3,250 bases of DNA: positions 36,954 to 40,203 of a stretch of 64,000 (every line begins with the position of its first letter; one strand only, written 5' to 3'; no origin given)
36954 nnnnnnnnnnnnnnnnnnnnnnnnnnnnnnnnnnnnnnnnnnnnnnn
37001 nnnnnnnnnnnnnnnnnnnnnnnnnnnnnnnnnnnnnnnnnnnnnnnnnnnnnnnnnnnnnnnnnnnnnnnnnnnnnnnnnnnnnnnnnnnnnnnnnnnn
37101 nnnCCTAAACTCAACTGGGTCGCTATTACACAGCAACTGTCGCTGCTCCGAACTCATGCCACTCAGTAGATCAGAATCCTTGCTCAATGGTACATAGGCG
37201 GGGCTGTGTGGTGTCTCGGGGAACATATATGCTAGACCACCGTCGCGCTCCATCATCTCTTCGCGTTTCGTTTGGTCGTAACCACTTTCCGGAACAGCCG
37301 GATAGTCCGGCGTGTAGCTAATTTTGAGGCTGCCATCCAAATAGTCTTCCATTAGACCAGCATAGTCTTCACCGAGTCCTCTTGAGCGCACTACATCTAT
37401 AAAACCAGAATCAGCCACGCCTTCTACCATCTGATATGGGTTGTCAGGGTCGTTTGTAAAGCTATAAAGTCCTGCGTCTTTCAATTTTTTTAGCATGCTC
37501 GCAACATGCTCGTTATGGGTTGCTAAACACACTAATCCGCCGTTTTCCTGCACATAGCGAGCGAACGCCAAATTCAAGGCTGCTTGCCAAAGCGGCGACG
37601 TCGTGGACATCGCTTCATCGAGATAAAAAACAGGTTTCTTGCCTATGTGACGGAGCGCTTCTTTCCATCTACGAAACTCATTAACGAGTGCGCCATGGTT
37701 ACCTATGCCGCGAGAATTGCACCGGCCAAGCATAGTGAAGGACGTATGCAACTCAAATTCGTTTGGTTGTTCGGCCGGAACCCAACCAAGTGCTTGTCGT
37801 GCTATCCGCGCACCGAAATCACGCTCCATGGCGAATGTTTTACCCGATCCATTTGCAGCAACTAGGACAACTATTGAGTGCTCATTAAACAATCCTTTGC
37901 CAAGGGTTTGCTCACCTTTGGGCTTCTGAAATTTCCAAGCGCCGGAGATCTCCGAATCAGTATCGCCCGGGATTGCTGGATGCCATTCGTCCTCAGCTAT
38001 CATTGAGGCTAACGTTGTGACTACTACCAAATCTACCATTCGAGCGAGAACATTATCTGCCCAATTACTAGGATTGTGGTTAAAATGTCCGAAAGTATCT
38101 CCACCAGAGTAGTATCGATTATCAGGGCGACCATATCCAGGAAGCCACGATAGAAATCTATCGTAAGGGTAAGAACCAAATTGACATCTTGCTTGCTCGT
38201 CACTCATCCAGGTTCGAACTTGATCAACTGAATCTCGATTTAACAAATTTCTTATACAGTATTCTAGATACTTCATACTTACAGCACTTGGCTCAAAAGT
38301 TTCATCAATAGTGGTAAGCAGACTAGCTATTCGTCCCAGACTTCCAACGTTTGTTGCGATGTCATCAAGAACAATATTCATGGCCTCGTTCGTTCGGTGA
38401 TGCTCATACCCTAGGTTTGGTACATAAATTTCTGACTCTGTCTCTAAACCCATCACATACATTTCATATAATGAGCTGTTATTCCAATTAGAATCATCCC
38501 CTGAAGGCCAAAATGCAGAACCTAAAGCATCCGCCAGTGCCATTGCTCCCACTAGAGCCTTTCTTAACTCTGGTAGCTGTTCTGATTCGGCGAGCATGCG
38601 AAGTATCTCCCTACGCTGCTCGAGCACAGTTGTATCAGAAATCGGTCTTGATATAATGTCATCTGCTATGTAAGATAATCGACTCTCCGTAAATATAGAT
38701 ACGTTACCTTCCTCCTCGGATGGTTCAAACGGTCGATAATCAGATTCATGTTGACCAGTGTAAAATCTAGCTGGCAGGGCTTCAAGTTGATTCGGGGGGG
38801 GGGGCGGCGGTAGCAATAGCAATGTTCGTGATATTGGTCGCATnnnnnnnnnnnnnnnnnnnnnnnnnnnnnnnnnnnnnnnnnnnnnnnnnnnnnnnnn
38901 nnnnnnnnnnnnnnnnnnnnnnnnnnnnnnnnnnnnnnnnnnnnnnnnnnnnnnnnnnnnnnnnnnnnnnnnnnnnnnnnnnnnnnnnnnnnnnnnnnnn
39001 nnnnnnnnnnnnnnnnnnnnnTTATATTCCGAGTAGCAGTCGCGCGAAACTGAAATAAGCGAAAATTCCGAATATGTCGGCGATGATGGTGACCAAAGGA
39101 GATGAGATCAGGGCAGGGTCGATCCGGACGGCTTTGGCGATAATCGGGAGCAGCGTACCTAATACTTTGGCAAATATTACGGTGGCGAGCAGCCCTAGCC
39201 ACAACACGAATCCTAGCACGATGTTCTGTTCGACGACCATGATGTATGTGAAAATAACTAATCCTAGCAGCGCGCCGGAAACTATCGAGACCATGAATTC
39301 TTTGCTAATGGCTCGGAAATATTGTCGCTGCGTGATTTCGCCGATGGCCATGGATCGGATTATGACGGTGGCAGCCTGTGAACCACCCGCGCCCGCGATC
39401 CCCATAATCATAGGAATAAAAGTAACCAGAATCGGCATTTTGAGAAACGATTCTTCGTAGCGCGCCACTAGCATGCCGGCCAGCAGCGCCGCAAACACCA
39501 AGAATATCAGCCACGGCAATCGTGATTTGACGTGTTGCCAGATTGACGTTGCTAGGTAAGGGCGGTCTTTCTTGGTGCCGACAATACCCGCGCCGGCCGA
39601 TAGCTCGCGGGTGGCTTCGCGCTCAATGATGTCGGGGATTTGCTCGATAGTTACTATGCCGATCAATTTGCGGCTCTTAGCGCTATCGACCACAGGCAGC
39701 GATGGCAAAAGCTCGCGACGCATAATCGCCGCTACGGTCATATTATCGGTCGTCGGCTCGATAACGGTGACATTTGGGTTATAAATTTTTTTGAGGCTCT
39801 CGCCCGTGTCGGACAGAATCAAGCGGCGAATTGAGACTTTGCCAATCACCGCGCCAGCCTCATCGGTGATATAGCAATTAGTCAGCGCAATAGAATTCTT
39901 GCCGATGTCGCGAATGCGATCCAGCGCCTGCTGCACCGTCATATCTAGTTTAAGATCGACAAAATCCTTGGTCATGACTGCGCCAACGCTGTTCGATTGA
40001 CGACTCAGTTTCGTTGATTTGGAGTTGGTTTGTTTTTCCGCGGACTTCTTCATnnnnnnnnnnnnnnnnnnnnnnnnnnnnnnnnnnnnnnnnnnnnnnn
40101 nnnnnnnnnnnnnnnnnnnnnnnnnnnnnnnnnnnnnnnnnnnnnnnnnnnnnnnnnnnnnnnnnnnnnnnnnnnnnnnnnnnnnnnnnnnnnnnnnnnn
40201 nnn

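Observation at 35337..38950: Single-chain tandem MutS-like protein carrying its own poly-C switch: a possible phase-variable modulator of repeat instability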

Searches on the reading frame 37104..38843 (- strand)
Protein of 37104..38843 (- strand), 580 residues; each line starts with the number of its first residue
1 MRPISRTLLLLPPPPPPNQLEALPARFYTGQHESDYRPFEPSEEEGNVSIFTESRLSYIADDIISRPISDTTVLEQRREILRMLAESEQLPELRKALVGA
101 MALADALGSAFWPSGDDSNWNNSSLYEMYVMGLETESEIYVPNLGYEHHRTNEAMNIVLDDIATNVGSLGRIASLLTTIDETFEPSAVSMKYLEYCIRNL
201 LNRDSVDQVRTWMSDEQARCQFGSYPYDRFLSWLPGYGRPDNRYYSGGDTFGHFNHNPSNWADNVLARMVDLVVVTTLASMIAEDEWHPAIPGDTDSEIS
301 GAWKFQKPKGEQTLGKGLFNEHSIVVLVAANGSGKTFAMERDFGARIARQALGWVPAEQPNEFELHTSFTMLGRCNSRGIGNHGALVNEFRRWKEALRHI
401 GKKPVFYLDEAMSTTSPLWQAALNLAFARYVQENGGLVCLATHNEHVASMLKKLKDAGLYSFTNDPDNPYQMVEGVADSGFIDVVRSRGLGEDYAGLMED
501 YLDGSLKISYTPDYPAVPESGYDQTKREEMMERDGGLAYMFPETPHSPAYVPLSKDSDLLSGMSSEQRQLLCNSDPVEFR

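Call 14: search_protein_families(library=pfam, proteins=[window:37104-38843:-], max_evalue=10)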
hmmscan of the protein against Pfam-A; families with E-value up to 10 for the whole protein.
window:37104-38843:- (580 aa): 2 families
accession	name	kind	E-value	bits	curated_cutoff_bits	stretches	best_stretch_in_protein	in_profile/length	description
PF13481.12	AAA_25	-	0.011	15.9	27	1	309-338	20-49/195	AAA domain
PF22991.1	Lock_Gag1-like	-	0.14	12.3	27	1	384-410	6-32/44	Gag1-like, lock domain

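Call 49: search_solved_structures(query=A4, max_evalue=1, show_alignments=2)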
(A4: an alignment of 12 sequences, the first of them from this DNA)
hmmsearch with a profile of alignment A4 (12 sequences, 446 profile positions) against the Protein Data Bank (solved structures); distinct sequences matched with E-value up to 1: 68 (the best 60 are shown).
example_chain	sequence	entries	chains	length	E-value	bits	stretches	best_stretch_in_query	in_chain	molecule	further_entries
8r7c_A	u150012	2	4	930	5.8e-28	101.2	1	3-415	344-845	DNA mismatch repair protein Msh2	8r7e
2o8e_A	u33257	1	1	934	6.2e-28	101.1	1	3-415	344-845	DNA mismatch repair protein Msh2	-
2o8b_A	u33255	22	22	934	6.2e-28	101.1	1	3-415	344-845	DNA mismatch repair protein Msh2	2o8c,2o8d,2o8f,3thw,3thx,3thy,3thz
8rb1_A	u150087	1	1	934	8.4e-27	97.4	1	3-415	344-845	DNA mismatch repair protein Msh2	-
8raz_A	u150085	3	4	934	3.7e-26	95.3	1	3-415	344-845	DNA mismatch repair protein Msh2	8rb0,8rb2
8rax_A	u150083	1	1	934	6.8e-26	94.4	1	3-415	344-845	DNA mismatch repair protein Msh2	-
1ewr_A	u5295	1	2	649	3.1e-24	88.9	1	219-416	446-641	DNA MISMATCH REPAIR PROTEIN MUTS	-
1fw6_A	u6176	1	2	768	3.9e-24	88.6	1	219-417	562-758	DNA MISMATCH REPAIR PROTEIN MUTS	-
1ewq_A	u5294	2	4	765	4.3e-24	88.4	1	219-416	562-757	DNA MISMATCH REPAIR PROTEIN MUTS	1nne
5x9w_A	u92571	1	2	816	7.8e-24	87.6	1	223-426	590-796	DNA mismatch repair protein MutS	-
5yk4_A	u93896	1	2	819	7.9e-24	87.6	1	226-426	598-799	DNA mismatch repair protein MutS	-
8qpp_W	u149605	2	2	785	6.2e-23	84.6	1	142-415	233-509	Endonuclease MutS2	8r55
7qv3_v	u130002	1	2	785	1e-22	83.9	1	142-415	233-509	Endonuclease MutS2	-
3thw_B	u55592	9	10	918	1.3e-22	83.5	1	3-414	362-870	DNA mismatch repair protein Msh3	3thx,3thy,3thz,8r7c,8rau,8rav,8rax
8r7v_B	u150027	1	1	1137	2.3e-22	82.8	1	3-414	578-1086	DNA mismatch repair protein Msh3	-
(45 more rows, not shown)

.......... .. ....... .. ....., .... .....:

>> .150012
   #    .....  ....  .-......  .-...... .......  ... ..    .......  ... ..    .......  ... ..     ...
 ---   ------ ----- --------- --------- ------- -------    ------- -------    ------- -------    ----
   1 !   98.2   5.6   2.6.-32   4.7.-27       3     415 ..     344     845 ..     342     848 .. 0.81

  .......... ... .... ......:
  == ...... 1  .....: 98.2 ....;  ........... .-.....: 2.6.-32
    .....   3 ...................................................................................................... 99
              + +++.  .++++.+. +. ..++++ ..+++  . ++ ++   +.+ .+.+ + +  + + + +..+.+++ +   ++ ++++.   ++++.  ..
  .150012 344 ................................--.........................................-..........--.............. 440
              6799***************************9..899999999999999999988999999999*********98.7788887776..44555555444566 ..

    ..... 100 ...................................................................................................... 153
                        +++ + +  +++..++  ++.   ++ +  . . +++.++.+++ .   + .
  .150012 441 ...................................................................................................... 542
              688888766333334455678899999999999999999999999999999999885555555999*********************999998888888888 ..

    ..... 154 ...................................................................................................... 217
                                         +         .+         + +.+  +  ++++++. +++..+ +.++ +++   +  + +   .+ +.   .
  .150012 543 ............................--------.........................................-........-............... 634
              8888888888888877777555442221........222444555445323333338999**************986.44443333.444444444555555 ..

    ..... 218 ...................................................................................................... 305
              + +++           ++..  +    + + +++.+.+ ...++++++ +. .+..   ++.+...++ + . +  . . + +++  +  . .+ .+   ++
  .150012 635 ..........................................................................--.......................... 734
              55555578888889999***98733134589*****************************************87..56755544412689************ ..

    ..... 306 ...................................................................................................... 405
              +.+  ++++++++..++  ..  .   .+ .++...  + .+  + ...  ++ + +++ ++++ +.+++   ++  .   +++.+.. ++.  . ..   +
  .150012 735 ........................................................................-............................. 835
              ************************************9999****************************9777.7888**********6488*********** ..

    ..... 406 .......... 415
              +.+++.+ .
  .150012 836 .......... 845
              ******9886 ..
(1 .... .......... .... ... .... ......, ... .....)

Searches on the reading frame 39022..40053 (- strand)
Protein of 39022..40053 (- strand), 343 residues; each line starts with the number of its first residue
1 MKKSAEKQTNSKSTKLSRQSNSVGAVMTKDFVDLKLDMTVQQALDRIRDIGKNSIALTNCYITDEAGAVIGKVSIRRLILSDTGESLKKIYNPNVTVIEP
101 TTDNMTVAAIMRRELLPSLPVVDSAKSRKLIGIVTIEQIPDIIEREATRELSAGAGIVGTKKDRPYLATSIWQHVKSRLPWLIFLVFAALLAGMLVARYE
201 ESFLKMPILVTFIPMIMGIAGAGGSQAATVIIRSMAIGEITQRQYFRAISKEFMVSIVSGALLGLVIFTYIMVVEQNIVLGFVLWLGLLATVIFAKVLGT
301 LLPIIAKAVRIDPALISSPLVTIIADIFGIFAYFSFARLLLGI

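Call 33: search_protein_families(library=pfam, proteins=[window:39022-40053:-], max_evalue=0.01)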
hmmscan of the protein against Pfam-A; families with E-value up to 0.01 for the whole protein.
window:39022-40053:- (343 aa): 2 families
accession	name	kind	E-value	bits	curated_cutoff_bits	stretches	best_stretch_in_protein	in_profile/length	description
PF01769.21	MgtE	-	6.3e-31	107.7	27.6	1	213-335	1-124/125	Divalent cation transporter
PF00571.33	CBS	-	5.9e-12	46.2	24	2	88-139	2-51/57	CBS domain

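Call 73: find_encoding_contigs(protein=window:39022-40053:-, flank=4000, max_places=10)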
Protein window:39022-40053:- (343 aa): 1 contig read that carries it; 1 place shown.
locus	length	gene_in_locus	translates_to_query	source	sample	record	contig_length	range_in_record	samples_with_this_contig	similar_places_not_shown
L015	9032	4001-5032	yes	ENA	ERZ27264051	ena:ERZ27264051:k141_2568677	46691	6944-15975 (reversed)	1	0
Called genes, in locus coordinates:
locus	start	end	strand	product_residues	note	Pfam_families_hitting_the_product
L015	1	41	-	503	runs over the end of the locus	PF08903:DUF1846, PF20921:DUF1846_C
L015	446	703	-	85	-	-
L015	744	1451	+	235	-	PF00005:ABC_tran, PF13304:AAA_21 (weak)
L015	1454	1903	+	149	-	PF00293:NUDIX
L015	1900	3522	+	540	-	-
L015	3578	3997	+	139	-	PF00903:Glyoxalase, PF06983:3-dmu-9_3-mt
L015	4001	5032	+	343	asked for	PF00571:CBS (weak), PF01769:MgtE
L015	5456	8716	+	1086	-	PF00488:MutS_V (weak)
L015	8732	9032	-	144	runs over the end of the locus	-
